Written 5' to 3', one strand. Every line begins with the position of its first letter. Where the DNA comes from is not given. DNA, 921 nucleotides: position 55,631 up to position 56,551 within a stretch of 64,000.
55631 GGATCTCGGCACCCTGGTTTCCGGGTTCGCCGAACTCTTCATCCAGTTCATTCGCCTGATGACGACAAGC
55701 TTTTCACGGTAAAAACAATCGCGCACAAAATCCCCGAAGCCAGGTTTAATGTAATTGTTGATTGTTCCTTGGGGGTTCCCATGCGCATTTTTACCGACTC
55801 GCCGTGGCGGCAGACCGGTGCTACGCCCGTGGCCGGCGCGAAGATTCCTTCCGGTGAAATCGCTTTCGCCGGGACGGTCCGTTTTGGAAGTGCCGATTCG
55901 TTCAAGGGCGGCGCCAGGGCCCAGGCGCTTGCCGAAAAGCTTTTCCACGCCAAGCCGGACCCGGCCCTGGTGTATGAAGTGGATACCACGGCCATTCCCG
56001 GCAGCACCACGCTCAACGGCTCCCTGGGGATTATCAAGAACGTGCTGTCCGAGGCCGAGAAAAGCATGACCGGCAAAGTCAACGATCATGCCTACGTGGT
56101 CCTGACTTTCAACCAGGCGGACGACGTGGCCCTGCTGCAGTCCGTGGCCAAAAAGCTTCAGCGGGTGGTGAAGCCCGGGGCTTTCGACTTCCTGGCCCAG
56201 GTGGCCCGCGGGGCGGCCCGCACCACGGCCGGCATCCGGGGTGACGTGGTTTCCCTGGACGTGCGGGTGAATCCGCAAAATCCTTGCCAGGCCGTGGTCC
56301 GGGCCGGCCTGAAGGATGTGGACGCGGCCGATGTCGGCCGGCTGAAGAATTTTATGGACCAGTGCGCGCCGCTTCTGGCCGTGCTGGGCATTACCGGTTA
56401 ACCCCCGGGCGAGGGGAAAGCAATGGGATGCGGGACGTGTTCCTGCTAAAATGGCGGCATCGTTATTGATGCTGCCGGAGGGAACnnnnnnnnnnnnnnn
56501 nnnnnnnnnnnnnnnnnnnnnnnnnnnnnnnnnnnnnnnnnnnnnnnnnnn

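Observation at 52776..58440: Partial 2-aminophenol-type meta-cleavage set interrupted by three unknown genes, including an EF-hand protein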

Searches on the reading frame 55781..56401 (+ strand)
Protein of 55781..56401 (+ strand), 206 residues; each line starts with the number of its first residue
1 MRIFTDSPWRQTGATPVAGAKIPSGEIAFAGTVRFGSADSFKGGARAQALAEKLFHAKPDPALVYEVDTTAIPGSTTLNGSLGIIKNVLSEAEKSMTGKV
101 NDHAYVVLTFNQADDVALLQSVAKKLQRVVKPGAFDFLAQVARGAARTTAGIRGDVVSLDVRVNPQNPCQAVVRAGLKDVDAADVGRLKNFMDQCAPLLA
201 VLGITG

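Call 11: find_encoding_contigs(protein=window:55781-56401:+, flank=10000, max_places=6)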
Protein window:55781-56401:+ (206 aa): 2 contigs read that carry it; 2 places shown.
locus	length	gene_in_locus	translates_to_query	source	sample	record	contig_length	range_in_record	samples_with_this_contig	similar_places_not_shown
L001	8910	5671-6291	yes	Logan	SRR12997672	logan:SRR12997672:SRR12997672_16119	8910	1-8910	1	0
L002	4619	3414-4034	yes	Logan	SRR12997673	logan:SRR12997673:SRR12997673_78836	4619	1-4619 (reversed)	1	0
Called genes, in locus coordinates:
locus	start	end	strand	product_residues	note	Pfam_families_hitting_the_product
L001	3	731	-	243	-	?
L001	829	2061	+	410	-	-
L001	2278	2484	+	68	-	PF10685:KGG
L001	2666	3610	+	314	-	PF02900:LigB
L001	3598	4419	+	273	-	PF02900:LigB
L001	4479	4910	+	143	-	-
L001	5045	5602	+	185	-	-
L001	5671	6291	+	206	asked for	-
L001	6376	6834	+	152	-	PF01042:Ribonuc_L-PSP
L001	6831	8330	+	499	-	PF00171:Aldedh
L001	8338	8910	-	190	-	?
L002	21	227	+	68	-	PF10685:KGG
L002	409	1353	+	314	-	PF02900:LigB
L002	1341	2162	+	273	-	PF02900:LigB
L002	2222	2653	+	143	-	-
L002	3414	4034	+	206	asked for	-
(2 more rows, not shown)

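Call 12: find_homologous_proteins(query=window:55781-56401:+, max_evalue=0.01)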
Query window:55781-56401:+ (206 aa): 2 proteins with E <= 0.01 among 1143 candidates.
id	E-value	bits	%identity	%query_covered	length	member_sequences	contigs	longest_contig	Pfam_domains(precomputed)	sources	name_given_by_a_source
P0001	1.6e-128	444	100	100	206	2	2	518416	-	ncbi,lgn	-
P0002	3.7e-64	234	54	100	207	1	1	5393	-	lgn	-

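Call 13: find_encoding_contigs(protein=P0002, flank=10000)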
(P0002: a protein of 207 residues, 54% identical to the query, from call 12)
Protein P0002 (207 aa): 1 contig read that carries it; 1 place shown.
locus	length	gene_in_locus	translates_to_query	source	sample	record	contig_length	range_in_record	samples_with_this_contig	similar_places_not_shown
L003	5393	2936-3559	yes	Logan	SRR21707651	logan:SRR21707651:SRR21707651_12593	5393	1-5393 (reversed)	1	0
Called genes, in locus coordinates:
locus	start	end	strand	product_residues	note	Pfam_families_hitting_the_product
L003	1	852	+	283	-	?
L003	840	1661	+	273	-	PF02900:LigB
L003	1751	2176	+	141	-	-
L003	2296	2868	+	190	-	-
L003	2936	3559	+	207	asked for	-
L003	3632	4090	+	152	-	PF01042:Ribonuc_L-PSP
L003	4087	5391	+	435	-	?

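Call 27: find_related_loci(query=A5, collection=genome_contigs, flank=10000)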
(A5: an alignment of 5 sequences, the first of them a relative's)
Query A5 (143 aa) in genome_contigs; peptide patterns used: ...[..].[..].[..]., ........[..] (x = any residue, [..] = any of these).
24 stretches matched a pattern, but none encodes a relative of the query by tblastn (E <= 1e-3).
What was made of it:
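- Tried and rejected: A genome_contigs scan with the g3 alignment found no relative (call 27).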

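Call 36: predict_structure(alignment_id=A5)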
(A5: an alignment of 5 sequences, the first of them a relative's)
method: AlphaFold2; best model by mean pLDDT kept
length: 143 residues; sequences in the alignment: 5
mean_pLDDT: 84.7   pTM: 0.74
mean pLDDT of the five models: 84.7, 83.4, 82.8, 82.1, 80.7
residues with pLDDT >= 90: 44; 70-90: 90; 50-70: 5; < 50: 4
segments of 3 or more residues with pLDDT < 50: 1-4
pLDDT, mean of each block of 10 residues (from residue 1): 61 91 87 91 88 90 85 82 83 83 88 91 89 84 64
secondary structure, 60 per line:
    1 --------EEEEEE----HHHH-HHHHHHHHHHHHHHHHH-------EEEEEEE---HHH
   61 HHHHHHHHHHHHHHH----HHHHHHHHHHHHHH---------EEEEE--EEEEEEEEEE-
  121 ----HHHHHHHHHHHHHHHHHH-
elements in order: E9-14 H19-22 H24-40 E48-54 H58-75 H80-93 E103-107 E110-119 H125-142

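Call 48: search_protein_representatives(alignment_id=A6)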
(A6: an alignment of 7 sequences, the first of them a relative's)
Query: 7 sequences, 141 profile positions. Proteins with E-value up to 0.001 (for the whole library): 23; up to 1e-10: 17; up to 1e-30: 3. The best 23 are listed.
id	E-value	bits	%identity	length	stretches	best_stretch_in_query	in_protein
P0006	2.4e-62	225.3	-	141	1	1-141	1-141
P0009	4.5e-55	201.7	-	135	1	6-141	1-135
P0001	2.8e-50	186.1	-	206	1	2-141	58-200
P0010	8.0e-29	116.6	-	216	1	3-138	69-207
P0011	7.6e-25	103.7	-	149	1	4-140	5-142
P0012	3.5e-20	88.6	-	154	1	7-136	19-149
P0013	1.4e-18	83.4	-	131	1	11-134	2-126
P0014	1.4e-18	83.4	-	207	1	4-140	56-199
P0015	2.2e-18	82.7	-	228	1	6-134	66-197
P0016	6.6e-18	81.2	-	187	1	7-135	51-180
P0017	2.9e-17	79.2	-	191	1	5-133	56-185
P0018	5.7e-17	78.2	-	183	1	4-135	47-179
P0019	4.0e-16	75.4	-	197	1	4-136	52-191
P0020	5.6e-16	75.0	-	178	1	9-134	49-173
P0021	3.9e-15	72.2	-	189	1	2-137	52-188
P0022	3.3e-13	66.0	-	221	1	4-139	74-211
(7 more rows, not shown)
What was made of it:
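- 55781..56401 (+): g5: 206-aa basic protein (pI 9.2). A 54-aa N-terminal extension starting MRIF..WR, then a g3-like domain, then a C-terminal LGI(T/G)G tail. Orthologues P0002 and P0010 (calls 12, 48).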

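Call 50: find_encoding_contigs(protein=P0015, flank=8000, max_places=3)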
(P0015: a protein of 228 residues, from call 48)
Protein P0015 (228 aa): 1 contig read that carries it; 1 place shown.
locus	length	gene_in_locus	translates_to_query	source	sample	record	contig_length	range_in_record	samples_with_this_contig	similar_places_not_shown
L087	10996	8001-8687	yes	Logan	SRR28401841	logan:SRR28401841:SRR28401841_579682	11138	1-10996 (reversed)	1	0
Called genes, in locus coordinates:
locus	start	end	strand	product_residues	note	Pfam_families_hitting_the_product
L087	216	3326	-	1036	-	PF01590:GAF, PF13185:GAF_2 (weak), PF00989:PAS, PF08447:PAS_3 (weak), PF08448:PAS_4, PF13426:PAS_9, PF01590:GAF (weak), PF02518:HATPase_c, +4 more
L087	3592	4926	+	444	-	-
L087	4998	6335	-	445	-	PF00285:Citrate_synt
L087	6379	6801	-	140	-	PF00582:Usp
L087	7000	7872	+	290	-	-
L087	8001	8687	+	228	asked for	-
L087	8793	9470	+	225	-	-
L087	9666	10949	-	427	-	PF13412:HTH_24 (faint), PF00392:GntR, PF13545:HTH_Crp_2 (faint), PF01325:Fe_dep_repress (faint), PF00392:GntR, PF14502:HTH_41 (weak), PF00392:GntR, PF14502:HTH_41 (weak), +6 more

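Call 51: find_encoding_contigs(protein=P0010, flank=8000, max_places=3)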
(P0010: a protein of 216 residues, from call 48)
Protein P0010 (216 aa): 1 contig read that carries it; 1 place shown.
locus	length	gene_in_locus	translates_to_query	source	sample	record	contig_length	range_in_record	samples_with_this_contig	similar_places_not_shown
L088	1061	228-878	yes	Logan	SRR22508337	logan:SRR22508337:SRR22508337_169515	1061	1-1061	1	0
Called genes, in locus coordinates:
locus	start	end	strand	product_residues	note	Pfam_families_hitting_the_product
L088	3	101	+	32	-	?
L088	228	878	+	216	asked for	-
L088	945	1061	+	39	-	?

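Call 52: find_encoding_contigs(protein=P0014, flank=8000, max_places=3)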
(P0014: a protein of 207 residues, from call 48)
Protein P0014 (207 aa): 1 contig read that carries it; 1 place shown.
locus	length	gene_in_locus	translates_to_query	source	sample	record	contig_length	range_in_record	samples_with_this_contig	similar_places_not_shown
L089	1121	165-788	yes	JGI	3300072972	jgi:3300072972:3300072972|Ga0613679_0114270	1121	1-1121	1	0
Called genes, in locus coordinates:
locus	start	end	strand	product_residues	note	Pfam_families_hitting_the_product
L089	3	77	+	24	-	?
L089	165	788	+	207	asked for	-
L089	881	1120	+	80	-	?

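Call 53: find_encoding_contigs(protein=P0012, flank=8000, max_places=3)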
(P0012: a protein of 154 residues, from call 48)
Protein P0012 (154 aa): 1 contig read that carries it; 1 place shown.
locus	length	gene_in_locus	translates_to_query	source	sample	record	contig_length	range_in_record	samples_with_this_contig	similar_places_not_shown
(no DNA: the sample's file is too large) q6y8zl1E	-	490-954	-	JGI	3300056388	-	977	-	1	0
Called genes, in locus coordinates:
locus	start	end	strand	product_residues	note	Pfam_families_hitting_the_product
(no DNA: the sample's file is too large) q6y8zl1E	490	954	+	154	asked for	-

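Call 59: search_protein_families(library=phrogs, proteins=[window:55781-56398:+], max_evalue=0.1)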
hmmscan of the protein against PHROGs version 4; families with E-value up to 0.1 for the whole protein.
window:55781-56398:+ (206 aa): 2 families
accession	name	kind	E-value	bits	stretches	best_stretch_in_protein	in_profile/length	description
phrog_24268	-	unknown function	0.065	14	0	86-126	45-87/169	-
phrog_28926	-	unknown function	0.077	13.2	1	77-156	190-267/368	-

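Call 60: search_protein_families(library=padloc, proteins=[window:55781-56398:+], max_evalue=0.1)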
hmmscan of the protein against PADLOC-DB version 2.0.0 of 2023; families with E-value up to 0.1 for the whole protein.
window:55781-56398:+ (206 aa): 0 families

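Call 73: fold_search(model_id=the predicted structure, library=pdb)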
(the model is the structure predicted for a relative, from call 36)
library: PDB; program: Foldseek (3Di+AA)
matches with E <= 10: 730; with E <= 0.001: 0
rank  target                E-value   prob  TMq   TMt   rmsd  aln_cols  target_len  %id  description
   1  9a5a_B                5.3e-02  0.69  0.31  0.27   7.2       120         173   16  Integrative model of YABR-IF3 by crosslinking MS and deep learning (released 2024-09-18)
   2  4avb_A                9.2e-02  0.28  0.23  0.12  10.0       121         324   11  Crystal structure of protein lysine acetyltransferase Rv0998 in complex with acetyl CoA and cAMP (released 2012-07-11)
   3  4ava                  1.4e-01  0.30  0.24  0.13   7.7       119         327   12  Crystal structure of protein lysine acetyltransferase Rv0998 from Mycobacterium tuberculosis (released 2012-07-11)
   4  2zy2                  1.8e-01  0.23  0.29  0.10  13.8       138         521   14  dodecameric L-aspartate beta-decarboxylase (released 2009-01-27)
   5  8cyk_A                2.4e-01  0.30  0.36  0.38  10.1       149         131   13  Crystal structure of hallucinated protein HALC1_878 (released 2022-09-28)
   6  1zzi_A                2.6e-01  0.25  0.25  0.36   6.0        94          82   15  Crystal Structure Analysis of the third KH domain of hnRNP K in complex with ssDNA (released 2005-08-09)
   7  7dvu                  2.7e-01  0.15  0.20  0.20  13.2       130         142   15  Crystal structure of heme sensor protein PefR in complex with heme and cyanide (released 2021-09-29)
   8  2anr_A                3.3e-01  0.33  0.32  0.31   6.1       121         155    8  Crystal structure (II) of Nova-1 KH1/KH2 domain tandem with 25nt RNA hairpin (released 2006-10-24)
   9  2zy3_D                3.3e-01  0.18  0.30  0.11  13.5       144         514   16  dodecameric L-aspartate beta-decarboxylase (released 2009-01-27)
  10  2p9p_D                3.3e-01  0.16  0.27  0.17   6.8       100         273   17  Crystal Structure of bovine Arp2/3 complex co-crystallized with ADP (released 2007-05-29)
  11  2cte_MODEL_1_A        3.3e-01  0.13  0.19  0.26   8.3       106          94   11  Solution structure of the 1st KH type I domain from human Vigilin (released 2005-11-24)
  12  7dvr                  3.3e-01  0.13  0.19  0.19  13.2       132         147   15  Crystal structure of heme sensor protein PefR from Streptococcus agalactiae in complex with heme (released 2021-09-29)
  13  3zzp                  3.5e-01  0.51  0.32  0.53   5.1        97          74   11  Circular permutant of ribosomal protein S6, lacking edge strand beta- 2 of wild-type S6. (released 2011-11-23)
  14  8r6s_G                3.5e-01  0.30  0.29  0.07  10.1       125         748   16  Plastid-encoded RNA polymerase (Integrated model) (released 2024-03-13)
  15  4i4b_A                3.5e-01  0.06  0.16  0.07  16.3       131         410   15  HMG-CoA Reductase from Pseudomonas mevalonii complexed with NAD and intermediate hemiacetal form of HMG-CoA (released 2013-07-17)
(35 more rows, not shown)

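Call 74: fold_search(model_id=the predicted structure, library=viral)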
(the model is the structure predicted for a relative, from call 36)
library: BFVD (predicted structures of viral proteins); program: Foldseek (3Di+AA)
matches with E <= 10: 546; with E <= 0.001: 0
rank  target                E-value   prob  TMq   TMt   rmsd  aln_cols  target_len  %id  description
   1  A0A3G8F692            5.6e-02  0.84  0.35  0.44   5.7       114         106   18  (no name in the UniProt tables at hand)
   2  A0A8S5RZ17            9.1e-02  0.38  0.27  0.24   8.9       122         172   14  Translation initiation factor IF-3 [Myoviridae sp. ctNQV2]
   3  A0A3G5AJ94            1.5e-01  0.41  0.37  0.28  10.9       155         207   10  Uncharacterized protein [Sylvanvirus sp.]
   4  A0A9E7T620            2.0e-01  0.28  0.21  0.23   8.2        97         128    8  (no name in the UniProt tables at hand)
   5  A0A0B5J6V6            2.2e-01  0.35  0.38  0.23  10.4       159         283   12  Uncharacterized protein [Pandoravirus inopinatum]
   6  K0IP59                2.5e-01  0.30  0.33  0.35   6.1       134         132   14  Uncharacterized protein [Pseudomonas phage UFV-P2]
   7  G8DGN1                3.0e-01  0.08  0.15  0.13  12.3       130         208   16  (no name in the UniProt tables at hand)
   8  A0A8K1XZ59            3.2e-01  0.18  0.30  0.07  10.4       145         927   10  (no name in the UniProt tables at hand)
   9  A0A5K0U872            3.4e-01  0.60  0.43  0.16   4.7       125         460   12  DNA-dependent RNA polymerase 2 subunit Rpb3 [Yasminevirus sp. GU-2018]
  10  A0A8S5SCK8            3.6e-01  0.11  0.22  0.19  17.4       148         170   17  NinB protein [Siphoviridae sp. ctrCv3]
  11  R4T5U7                3.9e-01  0.20  0.19  0.17   6.8        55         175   11  Uncharacterized protein [Halorubrum tailed phage 5]
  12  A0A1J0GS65            3.9e-01  0.07  0.19  0.16  14.4       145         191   12  Uncharacterized protein [Shigella phage SH6]
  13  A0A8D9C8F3            3.9e-01  0.06  0.18  0.19  16.3       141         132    8  Uncharacterized protein [uncultured marine phage]
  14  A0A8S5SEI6            4.1e-01  0.69  0.39  0.52   6.1       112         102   12  Uncharacterized protein [Siphoviridae sp. ctnpt50]
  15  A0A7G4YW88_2          4.1e-01  0.18  0.29  0.08  11.1       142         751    9  (no name in the UniProt tables at hand)
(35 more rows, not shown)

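Call 76: find_encoding_contigs(protein=P0022, flank=8000, max_places=3)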
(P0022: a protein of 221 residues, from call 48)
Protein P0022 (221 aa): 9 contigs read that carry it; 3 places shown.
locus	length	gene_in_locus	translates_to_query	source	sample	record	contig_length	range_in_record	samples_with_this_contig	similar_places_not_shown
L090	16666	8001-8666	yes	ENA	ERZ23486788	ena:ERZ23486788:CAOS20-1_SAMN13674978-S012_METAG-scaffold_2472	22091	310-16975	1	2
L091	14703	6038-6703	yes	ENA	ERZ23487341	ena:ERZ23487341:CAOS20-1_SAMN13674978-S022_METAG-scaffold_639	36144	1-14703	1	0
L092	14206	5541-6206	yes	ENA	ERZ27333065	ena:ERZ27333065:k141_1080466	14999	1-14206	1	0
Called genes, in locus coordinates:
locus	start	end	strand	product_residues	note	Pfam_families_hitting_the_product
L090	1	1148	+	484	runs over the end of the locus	?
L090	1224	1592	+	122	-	PF02033:RBFA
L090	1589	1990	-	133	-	-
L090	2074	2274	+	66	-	-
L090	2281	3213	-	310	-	PF04166:PdxA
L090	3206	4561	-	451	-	PF07005:SBD_N, PF17042:NBD_C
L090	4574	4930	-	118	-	PF00436:SSB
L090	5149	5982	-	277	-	PF00459:Inositol_P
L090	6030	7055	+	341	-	PF01207:Dus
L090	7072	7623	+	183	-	-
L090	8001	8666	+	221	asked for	-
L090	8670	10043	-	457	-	PF24096:DUF7379 (weak)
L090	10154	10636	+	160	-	-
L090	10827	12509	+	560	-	PF00343:Phosphorylase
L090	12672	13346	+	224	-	PF00005:ABC_tran, PF02463:SMC_N (faint), PF13304:AAA_21 (faint)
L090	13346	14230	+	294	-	PF18075:FtsX_ECD, PF28576:Transporter_C (weak), PF02687:FtsX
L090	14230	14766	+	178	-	PF03692:CxxCxxCC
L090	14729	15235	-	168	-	-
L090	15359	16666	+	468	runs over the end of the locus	PF00919:UPF0004, PF04055:Radical_SAM, PF01938:TRAM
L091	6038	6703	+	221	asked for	-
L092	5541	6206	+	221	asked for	-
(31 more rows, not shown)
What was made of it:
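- g5-type paralogues occur in unrelated genomic contexts (L087, L090-92; calls 50, 76). g5-type genes occur elsewhere, including a tandem pair (calls 50, 76).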

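Call 77: find_encoding_contigs(protein=P0021, flank=8000, max_places=3)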
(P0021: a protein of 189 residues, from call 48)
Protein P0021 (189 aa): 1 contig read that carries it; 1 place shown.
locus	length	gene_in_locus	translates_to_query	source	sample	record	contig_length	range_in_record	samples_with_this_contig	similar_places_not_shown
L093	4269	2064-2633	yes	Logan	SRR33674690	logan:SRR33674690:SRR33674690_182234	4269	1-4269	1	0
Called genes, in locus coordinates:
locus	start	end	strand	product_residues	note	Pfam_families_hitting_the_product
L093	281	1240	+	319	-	PF02900:LigB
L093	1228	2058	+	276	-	PF02900:LigB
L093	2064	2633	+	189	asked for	-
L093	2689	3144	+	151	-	PF01042:Ribonuc_L-PSP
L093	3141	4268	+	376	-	?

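Call 88: search_protein_families(library=pfam, alignment_id=A7, max_evalue=0.1)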
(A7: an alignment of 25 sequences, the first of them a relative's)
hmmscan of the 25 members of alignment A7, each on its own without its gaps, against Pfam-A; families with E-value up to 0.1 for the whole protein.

A. member 1, P0005 (143 aa): 0 families

B. families by the number of members that match (of 25 scanned): 3 families
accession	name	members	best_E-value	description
PF11848.13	DUF3368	1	0.041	Domain of unknown function (DUF3368)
PF16774.11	Dit_N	1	0.059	Distal tail protein, N-terminal domain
PF13563.12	2_5_RNA_ligase2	1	0.093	2'-5' RNA ligase superfamily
